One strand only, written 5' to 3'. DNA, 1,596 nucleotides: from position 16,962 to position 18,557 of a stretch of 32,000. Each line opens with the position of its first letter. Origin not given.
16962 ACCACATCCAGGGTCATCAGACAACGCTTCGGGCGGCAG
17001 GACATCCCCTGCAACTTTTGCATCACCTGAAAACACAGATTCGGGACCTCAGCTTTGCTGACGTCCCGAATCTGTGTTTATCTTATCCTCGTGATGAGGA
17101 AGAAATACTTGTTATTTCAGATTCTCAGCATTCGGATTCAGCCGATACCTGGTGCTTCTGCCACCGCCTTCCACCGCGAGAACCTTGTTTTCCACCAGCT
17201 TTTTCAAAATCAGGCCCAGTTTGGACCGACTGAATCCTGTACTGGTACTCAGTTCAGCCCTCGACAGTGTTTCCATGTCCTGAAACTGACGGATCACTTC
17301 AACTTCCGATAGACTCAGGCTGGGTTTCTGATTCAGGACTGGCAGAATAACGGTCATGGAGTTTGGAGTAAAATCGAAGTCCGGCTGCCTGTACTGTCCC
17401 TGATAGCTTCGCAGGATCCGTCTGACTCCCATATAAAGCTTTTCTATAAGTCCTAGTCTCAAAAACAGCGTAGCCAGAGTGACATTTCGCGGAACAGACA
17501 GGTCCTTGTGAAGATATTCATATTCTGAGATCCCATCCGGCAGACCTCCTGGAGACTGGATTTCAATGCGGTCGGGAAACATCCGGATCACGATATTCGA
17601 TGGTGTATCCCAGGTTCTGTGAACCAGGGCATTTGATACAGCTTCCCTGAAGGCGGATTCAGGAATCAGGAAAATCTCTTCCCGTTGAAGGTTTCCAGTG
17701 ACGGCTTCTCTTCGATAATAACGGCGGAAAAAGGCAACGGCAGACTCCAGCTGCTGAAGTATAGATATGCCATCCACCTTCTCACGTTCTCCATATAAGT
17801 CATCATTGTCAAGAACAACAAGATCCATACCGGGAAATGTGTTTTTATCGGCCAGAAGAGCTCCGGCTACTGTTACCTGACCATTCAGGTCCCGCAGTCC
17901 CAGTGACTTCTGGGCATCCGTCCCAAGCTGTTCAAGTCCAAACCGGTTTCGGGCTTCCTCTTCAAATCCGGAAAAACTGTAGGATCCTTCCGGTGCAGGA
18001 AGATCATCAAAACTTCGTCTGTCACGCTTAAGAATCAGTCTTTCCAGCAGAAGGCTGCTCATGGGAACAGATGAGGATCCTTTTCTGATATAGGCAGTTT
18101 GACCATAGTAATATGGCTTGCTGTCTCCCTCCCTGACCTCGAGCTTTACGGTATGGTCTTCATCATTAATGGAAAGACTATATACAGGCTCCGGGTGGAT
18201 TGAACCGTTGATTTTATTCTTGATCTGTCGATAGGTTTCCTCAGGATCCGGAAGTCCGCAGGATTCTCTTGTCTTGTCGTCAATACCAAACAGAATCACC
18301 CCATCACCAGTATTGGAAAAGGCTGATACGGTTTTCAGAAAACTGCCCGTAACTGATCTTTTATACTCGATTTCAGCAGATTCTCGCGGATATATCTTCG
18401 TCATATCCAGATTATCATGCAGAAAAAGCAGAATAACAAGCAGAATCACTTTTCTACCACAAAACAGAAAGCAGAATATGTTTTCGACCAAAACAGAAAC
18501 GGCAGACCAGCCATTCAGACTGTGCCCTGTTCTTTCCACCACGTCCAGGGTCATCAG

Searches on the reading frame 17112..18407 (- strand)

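Call 14: search_protein_families(library=pfam, proteins=[window:17112-18407:-], max_evalue=0.00001)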
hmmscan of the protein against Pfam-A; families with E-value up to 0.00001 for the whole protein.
window:17112-18407:- (431 aa): 2 families
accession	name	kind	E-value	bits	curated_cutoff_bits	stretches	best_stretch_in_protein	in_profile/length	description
PF04326.19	SLFN_AlbA_2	-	9.8e-19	68.5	25.3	1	9-117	1-118/118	Schlafen, AlbA_2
PF13749.12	HATPase_c_4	-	2.7e-18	66.2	26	1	271-355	3-89/89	Putative ATP-dependent DNA helicase recG C-terminal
